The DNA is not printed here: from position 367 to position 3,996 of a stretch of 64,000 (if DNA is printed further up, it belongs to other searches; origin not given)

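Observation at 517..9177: Type I secretion operon hard-wired to a cytoplasmic Sel1-repeat protein and a TPR-GT2-GT4 mega-glycosyltransferase, with no cargo or TolC gene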

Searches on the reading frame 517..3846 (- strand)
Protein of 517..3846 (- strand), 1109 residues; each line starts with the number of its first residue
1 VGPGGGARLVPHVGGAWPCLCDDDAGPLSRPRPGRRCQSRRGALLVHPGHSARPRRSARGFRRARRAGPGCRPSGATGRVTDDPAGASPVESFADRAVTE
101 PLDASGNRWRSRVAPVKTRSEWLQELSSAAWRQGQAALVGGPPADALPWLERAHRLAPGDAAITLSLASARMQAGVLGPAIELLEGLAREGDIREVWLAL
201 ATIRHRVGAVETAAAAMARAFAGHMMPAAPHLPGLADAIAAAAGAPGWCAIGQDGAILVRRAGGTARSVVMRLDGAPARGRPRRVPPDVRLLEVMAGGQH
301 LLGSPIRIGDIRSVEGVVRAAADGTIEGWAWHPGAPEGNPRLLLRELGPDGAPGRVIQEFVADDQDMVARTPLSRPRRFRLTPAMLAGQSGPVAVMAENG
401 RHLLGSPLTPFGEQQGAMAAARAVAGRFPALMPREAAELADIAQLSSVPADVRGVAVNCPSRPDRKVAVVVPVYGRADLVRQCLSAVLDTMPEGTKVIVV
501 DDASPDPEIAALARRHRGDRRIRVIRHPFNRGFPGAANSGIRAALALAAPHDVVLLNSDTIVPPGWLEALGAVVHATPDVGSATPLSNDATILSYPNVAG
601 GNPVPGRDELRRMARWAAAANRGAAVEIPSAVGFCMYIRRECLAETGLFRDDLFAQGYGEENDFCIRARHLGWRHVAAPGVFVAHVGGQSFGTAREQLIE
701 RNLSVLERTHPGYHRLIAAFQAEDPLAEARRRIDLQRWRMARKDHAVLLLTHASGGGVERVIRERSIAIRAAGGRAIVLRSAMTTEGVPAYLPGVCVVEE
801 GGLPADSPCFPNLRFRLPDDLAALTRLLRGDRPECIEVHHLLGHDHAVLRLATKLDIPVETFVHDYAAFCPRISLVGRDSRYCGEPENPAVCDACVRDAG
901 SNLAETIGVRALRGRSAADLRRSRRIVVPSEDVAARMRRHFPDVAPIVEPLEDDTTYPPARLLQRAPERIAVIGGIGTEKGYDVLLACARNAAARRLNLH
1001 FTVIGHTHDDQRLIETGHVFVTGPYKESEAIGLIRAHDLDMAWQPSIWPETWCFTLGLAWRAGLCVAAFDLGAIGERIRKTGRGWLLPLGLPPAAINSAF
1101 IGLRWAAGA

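Call 3: search_protein_families(library=pfam, proteins=[window:517-3846:-], max_evalue=0.01)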
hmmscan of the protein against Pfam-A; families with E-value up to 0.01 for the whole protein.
window:517-3846:- (1109 aa): 8 families
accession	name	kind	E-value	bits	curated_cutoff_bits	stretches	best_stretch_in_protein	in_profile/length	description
PF00535.33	Glycos_transf_2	-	1.3e-19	71.2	23.3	1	469-643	2-164/168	Glycosyl transferase family 2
PF13641.12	Glyco_tranf_2_3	-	5.5e-17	63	27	1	465-697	2-223/230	Glycosyltransferase like family 2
PF13439.12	Glyco_transf_4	-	3.8e-09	37.2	28.5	1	756-942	2-153/170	Glycosyltransferase Family 4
PF13692.12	Glyco_trans_1_4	-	3e-06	28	27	1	969-1096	3-132/142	Glycosyl transferases group 1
PF00534.26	Glycos_transf_1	-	0.00014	21.8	26.4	1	965-1088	13-141/172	Glycosyl transferases group 1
PF14559.12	TPR_19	-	0.00038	21.2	25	1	143-201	7-66/68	Tetratricopeptide repeat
PF13632.12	Glyco_trans_2_3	-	0.0049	17.2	27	0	553-697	2-135/198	Glycosyl transferase family group 2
PF23914.1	TPR_CcmH_CycH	-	0.0059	16.9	42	0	186-222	42-78/158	Cytochrome c-type biogenesis protein H TPR domain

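Call 4: search_protein_families(library=ncbifam, proteins=[window:517-3846:-], max_evalue=0.01)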
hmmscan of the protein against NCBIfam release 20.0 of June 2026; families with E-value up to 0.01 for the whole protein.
window:517-3846:- (1109 aa): 13 families
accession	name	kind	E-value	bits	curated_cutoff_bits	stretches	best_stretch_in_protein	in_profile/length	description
TIGR03965.1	mycofact_glyco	equivalog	5.6e-23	81.5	280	1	451-691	59-286/467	mycofactocin biosynthesis glycosyltransferase MftF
NF038299.1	EPS_HpsN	equivalog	8.5e-12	44.7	425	1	466-692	2-227/317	hormogonium polysaccharide biosynthesis glycosyltransferase HpsN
NF041875.1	EPS_EpsD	equivalog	2.4e-08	33.8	370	1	467-569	1-99/325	exopolysaccharide biosynthesis glycosyltransferase EpsD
TIGR03937.1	PgaC_IcaA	equivalog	9.5e-07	28.1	422.3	1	465-584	45-160/407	poly-beta-1,6-N-acetyl-D-glucosamine synthase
TIGR01556.1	rhamnosyltran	subfamily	2.4e-06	26.9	200.55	1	492-690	18-205/281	rhamnosyltransferase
NF047683.1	TeichurnBiosyTuaG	equivalog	1.2e-05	25.1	400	1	465-559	6-96/252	teichuronic acid biosynthesis protein TuaG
NF007482.0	PRK10073.1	equivalog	5.3e-05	22.4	423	1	465-544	6-84/334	glycosyltransferase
TIGR03469.1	HpnB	hypoth_equivalog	0.00011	21.3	379.25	1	466-563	45-149/386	hopene-associated glycosyltransferase HpnB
NF058614.1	PPMAGASynPpgS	equivalog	0.00017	21.1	370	1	467-544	2-71/226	polyprenyl-phospho-N-acetylgalactosaminyl synthase PpgS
TIGR04283.1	glyco_like_mftF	equivalog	0.00037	20.1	182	1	468-575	2-98/221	TIGR04283 family arsenosugar biosynthesis glycosyltransferase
NF052415.1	T3SS_chap_SctY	equivalog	0.00081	19.9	70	1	143-220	22-103/106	type III secretion apparatus assembly chaperone SctY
NF050050.1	ProtGlycPglI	equivalog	0.0031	16.9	500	1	466-544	3-82/306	GalNAc(5)-diNAcBac-PP-undecaprenol beta-1,3-glucosyltransferase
NF045692.1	OglycostaseCruG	equivalog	0.0049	15.8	600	1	466-528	42-105/386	2'-O-glycosyltransferase CruG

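Call 8: find_homologous_proteins(query=window:517-3609:-, max_evalue=1e-10)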
Query window:517-3609:- (1030 aa): 683 proteins with E <= 1e-10 among 8000 candidates; the best 120 are listed.
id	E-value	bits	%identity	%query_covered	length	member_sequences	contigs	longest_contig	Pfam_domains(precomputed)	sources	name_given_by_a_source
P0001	0.0e+0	2316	100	100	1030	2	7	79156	PF13641.13,PF13439.13,PF00535.33,PF13692.13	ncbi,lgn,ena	-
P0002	0.0e+0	1565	72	97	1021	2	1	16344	PF14559.13,PF13641.13,PF13439.13,PF00535.33,PF13692.13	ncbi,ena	-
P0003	0.0e+0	1454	67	96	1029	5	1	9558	PF14559.13,PF13641.13,PF00535.33,PF13692.13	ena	-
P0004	0.0e+0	1274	61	97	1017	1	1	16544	PF13641.13,PF13439.13,PF00535.33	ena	-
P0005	0.0e+0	1259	59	96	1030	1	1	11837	PF14559.13,PF13641.13,PF00535.33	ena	-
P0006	0.0e+0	1211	58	97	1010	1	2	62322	PF13641.13,PF13439.13,PF00535.33,PF13692.13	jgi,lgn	-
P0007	0.0e+0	1207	60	96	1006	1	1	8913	PF14559.13,PF13641.13,PF13439.13,PF00535.33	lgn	-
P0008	0.0e+0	1165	58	96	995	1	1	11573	PF14559.13,PF13641.13,PF13439.13,PF00535.33,PF13692.13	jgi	-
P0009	0.0e+0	1162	58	96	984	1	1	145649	PF14559.13,PF13641.13,PF13439.13,PF00535.33,PF13692.13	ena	-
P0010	0.0e+0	1161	58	96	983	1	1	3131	PF13641.13,PF00534.27,PF00535.33,PF13692.13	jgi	jgi:GT2 family glycosyltransferase/glycosyltransferase involved in cell wall biosynthesis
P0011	0.0e+0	1139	56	96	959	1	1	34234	PF13641.13,PF00535.33,PF13692.13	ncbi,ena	-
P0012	0.0e+0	1138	85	57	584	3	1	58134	PF13641.13,PF00534.27,PF13439.13,PF13692.13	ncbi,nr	ncbi:MAG: glycosyltransferase, partial [Alphaproteobacteria bacterium]|nr:glycosyltransferase [Alpha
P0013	0.0e+0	1128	56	97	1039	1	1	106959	PF14559.13,PF13641.13,PF00535.33,PF13692.13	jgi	jgi:GT2 family glycosyltransferase/glycosyltransferase involved in cell wall biosynthesis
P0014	0.0e+0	1119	55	96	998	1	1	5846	PF14559.13,PF13641.13,PF00534.27,PF00535.33,PF13692.13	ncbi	ncbi:MAG TPA: glycosyltransferase [Acetobacteraceae bacterium]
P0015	0.0e+0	1115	56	97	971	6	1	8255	PF13641.13,PF13439.13,PF00535.33,PF13692.13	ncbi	-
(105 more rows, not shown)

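Call 10: find_related_loci(query=A1, collection=genome_contigs, flank=10000)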
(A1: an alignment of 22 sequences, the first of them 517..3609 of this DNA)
Query A1 (1030 aa) in genome_contigs; peptide patterns used: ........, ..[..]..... (x = any residue, [..] = any of these).
600 stretches matched a pattern (row limit reached: there are more); 560 encode a relative of the query (tblastn E <= 1e-3); the best 80 are kept; 80 distinct loci.
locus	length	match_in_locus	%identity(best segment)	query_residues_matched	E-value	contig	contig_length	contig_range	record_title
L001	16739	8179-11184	72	31-1030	0e+0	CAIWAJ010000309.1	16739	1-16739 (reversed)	MAG: uncultured Rhodospirillales bacterium isolate Umea_bin-02506 genome assembly, contig: bin-02506:309/805, whole geno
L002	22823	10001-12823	56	39-1025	0e+0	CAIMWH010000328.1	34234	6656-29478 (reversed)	MAG: uncultured Rhodospirillales bacterium isolate AlinenLipids_bin-4869 genome assembly, contig: bin-4869:328/380, whol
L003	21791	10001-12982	51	31-1024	0e+0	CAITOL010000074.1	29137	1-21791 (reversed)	MAG: uncultured Rhodospirillales bacterium isolate Umea2p3_bin-0063 genome assembly, contig: bin-0063:074/202, whole gen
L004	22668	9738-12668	53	34-1013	0e+0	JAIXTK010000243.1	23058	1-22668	MAG: Acetobacteraceae bacterium isolate C8_MAG_00037 pond_C8_MAG_00037_000000000385, whole genome shotgun sequence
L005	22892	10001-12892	54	39-1013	0e+0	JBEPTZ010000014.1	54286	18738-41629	MAG: Rhodospirillales bacterium isolate 22E.concoct.072 NODE_510_length_54286_cov_9.196603, whole genome shotgun sequenc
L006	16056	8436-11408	53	39-1025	0e+0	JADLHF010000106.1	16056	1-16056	MAG: Acetobacteraceae bacterium isolate SJ470 c_000000400206, whole genome shotgun sequence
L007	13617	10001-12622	56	142-1022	0e+0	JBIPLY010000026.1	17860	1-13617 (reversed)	MAG: Acetobacteraceae bacterium isolate ME2015-10-04_3300042525_group6_bin82 Rohwer_bin1811_scaffold_1130_c1, whole geno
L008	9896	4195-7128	53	39-1013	0e+0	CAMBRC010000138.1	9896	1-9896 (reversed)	MAG: Asaia bogorensis isolate AH-24oct19-72 genome assembly, contig: AH-24oct19-C16404, whole genome shotgun sequence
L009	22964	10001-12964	53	39-1024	0e+0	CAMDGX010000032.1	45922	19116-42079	MAG: Asaia bogorensis isolate MiH-14oct19-14 genome assembly, contig: MiH-14oct19-C1282, whole genome shotgun sequence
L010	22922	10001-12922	53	38-1013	0e+0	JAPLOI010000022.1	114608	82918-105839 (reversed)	MAG: Alphaproteobacteria bacterium isolate LacPavin_0818_WC50_MAG_69_13 LacPavin_0818_WC50_scaffold_427767, whole genome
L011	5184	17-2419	56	205-1013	0e+0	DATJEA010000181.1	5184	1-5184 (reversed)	MAG TPA_asm: Acetobacteraceae bacterium isolate SMAG_U15421 k141_411439, whole genome shotgun sequence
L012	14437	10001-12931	50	45-1024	0e+0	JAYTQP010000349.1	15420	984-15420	MAG: Rhodospirillales bacterium isolate GFS_4690 GFS_4690_348, whole genome shotgun sequence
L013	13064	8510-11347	51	41-1025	0e+0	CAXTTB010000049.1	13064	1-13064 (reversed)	MAG TPA_asm: uncultured Acetobacteraceae bacterium isolate public_SRR14722049_metawrap_bin.4 genome assembly, contig: pu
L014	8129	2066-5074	48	31-1022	0e+0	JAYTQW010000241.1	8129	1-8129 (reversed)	MAG: Rhodospirillales bacterium isolate GFS_4714 GFS_4714_240, whole genome shotgun sequence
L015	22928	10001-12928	48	38-1025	0e+0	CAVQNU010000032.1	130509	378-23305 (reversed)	MAG: uncultured Alphaproteobacteria bacterium isolate MFD01223.bin.2.73 genome assembly, contig: contig_51862, whole gen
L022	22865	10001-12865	51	70-1023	0e+0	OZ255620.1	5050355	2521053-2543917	MAG: Acetobacteraceae bacterium isolate 3729bbd9-d46c-4332-bd56-c634f6519aae genome assembly, chromosome: 1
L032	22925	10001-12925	46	51-1025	0e+0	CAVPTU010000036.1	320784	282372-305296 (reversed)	MAG: uncultured Alphaproteobacteria bacterium isolate MFD09286.bin.2.171 genome assembly, contig: contig_45375, whole ge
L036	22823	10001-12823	48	43-1023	0e+0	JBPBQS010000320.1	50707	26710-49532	MAG: Janthinobacterium lividum isolate 3300037128_metabat.10 3300037128_metabat.10_Ga0393373_0000007, whole genome shotg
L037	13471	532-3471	66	38-1030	0e+0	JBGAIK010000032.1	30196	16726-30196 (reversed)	MAG: Acetobacteraceae bacterium isolate MAG_MBR_H125.62 MBRH125-62_opera_contig_3865, whole genome shotgun sequence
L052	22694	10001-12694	47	51-1030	0e+0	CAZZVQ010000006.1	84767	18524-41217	MAG: uncultured Acetobacteraceae bacterium isolate Green_P.bin.6 genome assembly, contig: NODE_6_length_84767_cov_9.0730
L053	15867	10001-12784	47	85-1022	0e+0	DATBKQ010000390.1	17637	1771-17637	MAG TPA_asm: Acetobacteraceae bacterium isolate SMAG_U3950 k141_1206224, whole genome shotgun sequence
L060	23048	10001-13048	45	44-1029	0e+0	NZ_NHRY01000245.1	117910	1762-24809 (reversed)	Rhodopila globiformis strain DSM 161 scaffold0245, whole genome shotgun sequence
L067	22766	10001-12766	46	47-1022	0e+0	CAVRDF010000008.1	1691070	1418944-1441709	MAG: uncultured Alphaproteobacteria bacterium isolate MFD01213.bin.2.33 genome assembly, contig: contig_8377, whole geno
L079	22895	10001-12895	45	51-1022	0e+0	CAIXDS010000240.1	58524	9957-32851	MAG: uncultured Acetobacteraceae bacterium isolate B12_bin-0097 genome assembly, contig: bin-0097:240/410, whole genome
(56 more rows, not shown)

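Call 21: find_encoding_contigs(protein=P0001, flank=10000, max_places=4)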
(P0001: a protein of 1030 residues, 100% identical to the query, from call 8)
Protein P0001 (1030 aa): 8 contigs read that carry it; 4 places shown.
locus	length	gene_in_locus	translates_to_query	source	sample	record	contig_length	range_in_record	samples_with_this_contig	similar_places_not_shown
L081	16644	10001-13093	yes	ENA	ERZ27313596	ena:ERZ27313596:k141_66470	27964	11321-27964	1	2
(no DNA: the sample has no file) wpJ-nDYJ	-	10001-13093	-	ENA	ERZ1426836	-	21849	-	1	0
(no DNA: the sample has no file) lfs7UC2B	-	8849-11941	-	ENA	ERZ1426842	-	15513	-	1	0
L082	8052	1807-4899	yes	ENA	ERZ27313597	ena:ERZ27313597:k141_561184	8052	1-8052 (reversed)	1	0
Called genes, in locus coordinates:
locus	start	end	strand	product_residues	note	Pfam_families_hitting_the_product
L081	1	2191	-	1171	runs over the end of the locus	PF02574:S-methyl_trans, PF00809:Pterin_bind, PF02607:B12-binding_2, PF02310:B12-binding, PF02965:Met_synt_B12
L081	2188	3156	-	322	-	PF01022:HTH_5, PF13489:Methyltransf_23, PF01209:Ubie_methyltran, PF05175:MTS, PF13847:Methyltransf_31, PF08241:Methyltransf_11, PF08242:Methyltransf_12, PF13649:Methyltransf_25, +3 more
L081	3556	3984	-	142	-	PF01471:PG_binding_1 (weak)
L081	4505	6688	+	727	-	PF00664:ABC_membrane, PF00005:ABC_tran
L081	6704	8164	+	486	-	PF25917:BSH_RND (weak), PF25973:BSH_CzcB, PF26002:Beta-barrel_AprE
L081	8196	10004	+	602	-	PF08238:Sel1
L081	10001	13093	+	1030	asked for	PF13641:Glyco_tranf_2_3, PF00535:Glycos_transf_2, PF13439:Glyco_transf_4, PF13692:Glyco_trans_1_4 (weak)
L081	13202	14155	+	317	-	PF07538:ChW (faint)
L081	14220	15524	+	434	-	PF12000:Glyco_trans_4_3, PF00534:Glycos_transf_1, PF13692:Glyco_trans_1_4, PF13524:Glyco_trans_1_2 (weak)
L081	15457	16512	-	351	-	PF04199:Cyclase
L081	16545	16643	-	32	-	?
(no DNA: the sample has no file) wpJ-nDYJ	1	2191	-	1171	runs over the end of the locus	PF02574:S-methyl_trans, PF00809:Pterin_bind, PF02607:B12-binding_2, PF02310:B12-binding, PF02965:Met_synt_B12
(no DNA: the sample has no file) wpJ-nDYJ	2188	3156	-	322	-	PF01022:HTH_5, PF13489:Methyltransf_23, PF01209:Ubie_methyltran, PF05175:MTS, PF13847:Methyltransf_31, PF08241:Methyltransf_11, PF08242:Methyltransf_12, PF13649:Methyltransf_25, +3 more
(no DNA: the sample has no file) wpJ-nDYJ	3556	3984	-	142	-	PF01471:PG_binding_1 (weak)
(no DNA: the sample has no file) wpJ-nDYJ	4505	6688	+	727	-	PF00664:ABC_membrane, PF00005:ABC_tran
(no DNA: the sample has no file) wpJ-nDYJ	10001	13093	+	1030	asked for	PF13641:Glyco_tranf_2_3, PF00535:Glycos_transf_2, PF13439:Glyco_transf_4, PF13692:Glyco_trans_1_4 (weak)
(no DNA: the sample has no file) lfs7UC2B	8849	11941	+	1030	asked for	PF13641:Glyco_tranf_2_3, PF00535:Glycos_transf_2, PF13439:Glyco_transf_4, PF13692:Glyco_trans_1_4 (weak)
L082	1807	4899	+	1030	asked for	PF13641:Glyco_tranf_2_3, PF00535:Glycos_transf_2, PF13439:Glyco_transf_4, PF13692:Glyco_trans_1_4 (weak)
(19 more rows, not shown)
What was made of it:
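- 517..3609 (-): 1030-aa soluble multidomain glycosyltransferase. Domains: TPR (40-164), beta-sandwich (168-320), GT-A/GT2 (387-610), helical linker, and GT-B/GT4 (667-1023). The start agrees with independent gene calls and with a 100% identical 1030-aa database protein (calls 8, 21).
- Checked: Independent gene calls on a same-genome contig give the same spacing (call 21). The ABC start is uncertain: TTG at 9177, or GTG at 9105 as called elsewhere (727 aa; call 21).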

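Call 23: search_protein_families(library=pfam, proteins=[L081:13202-14155:+, L081:14220-15524:+, L081:15457-16512:-], max_evalue=10)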
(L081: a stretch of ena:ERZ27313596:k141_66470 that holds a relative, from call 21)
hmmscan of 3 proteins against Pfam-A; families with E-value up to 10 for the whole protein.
L081:13202-14155:+ (317 aa): 1 family
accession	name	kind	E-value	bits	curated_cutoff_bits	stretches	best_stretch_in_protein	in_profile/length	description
PF07538.16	ChW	-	0.00058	20.1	22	1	205-234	7-35/35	Clostridial hydrophobic W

L081:14220-15524:+ (434 aa): 7 families
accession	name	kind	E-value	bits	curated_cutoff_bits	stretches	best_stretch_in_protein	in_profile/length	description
PF12000.14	Glyco_trans_4_3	-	3.4e-55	186.8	25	1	26-190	2-166/168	Glycosyl transferase family 4 group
PF00534.26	Glycos_transf_1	-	6.3e-22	78.3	26.4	1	209-380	10-170/172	Glycosyl transferases group 1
PF13692.12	Glyco_trans_1_4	-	1.4e-15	58.3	27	1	215-368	2-142/142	Glycosyl transferases group 1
PF13524.12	Glyco_trans_1_2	-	1e-06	29.2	25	1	254-385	22-131/144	Glycosyl transferase-like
PF08550.15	GATA_AreA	-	0.03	14.6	20.9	1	255-269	10-24/28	Nitrogen regulatory protein areA, GATA-like domain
PF19126.5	DUF5810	-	0.11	13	26.9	1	150-187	19-56/66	Family of unknown function (DUF5810)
PF13439.12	Glyco_transf_4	-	0.12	12.8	28.5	1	16-100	10-84/170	Glycosyltransferase Family 4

L081:15457-16512:- (351 aa): 1 family
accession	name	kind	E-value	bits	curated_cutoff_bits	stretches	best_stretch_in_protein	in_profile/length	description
PF04199.19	Cyclase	-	4.1e-11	43.7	23.1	1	91-278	17-141/142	Putative cyclase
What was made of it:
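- On ChW (clostridial hydrophobic W) repeat proteins: The same-genome X scores 20.1 bits against a cutoff of 22 (call 23).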

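Call 30: find_homologous_proteins(query=L081:13202-14155:+, max_evalue=0.001)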
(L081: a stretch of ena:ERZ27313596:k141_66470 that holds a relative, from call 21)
Query L081:13202-14155:+ (317 aa): 2556 proteins with E <= 0.001 among 8000 candidates; the best 120 are listed.
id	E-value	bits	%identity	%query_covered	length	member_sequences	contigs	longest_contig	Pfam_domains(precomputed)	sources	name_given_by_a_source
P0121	1.0e-202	690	100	100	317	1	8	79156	PF07538.17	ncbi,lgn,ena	-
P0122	4.4e-169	580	89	89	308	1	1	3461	PF07538.17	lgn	-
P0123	1.8e-158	545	82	96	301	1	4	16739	PF07538.17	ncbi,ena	-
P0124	3.4e-142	491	72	100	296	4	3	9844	PF07538.17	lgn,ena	-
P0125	4.6e-138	478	72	93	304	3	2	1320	PF07538.17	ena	-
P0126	5.3e-138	478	76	90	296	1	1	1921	PF07538.17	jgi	jgi:hypothetical protein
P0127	1.0e-136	473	73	98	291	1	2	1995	PF07538.17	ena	-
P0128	1.4e-136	473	76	89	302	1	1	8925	PF07538.17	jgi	jgi:hypothetical protein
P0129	3.6e-135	468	73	91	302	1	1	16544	-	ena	-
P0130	1.9e-134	466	75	89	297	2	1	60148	-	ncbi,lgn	-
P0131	1.6e-133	463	71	97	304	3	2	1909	-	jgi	jgi:hypothetical protein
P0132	1.2e-132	460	68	98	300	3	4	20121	PF07538.17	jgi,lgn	-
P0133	1.2e-130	453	72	89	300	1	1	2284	PF07538.17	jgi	-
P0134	6.9e-130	451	72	89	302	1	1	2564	PF07538.17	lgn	-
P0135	6.6e-129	448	66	100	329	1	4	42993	-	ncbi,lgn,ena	-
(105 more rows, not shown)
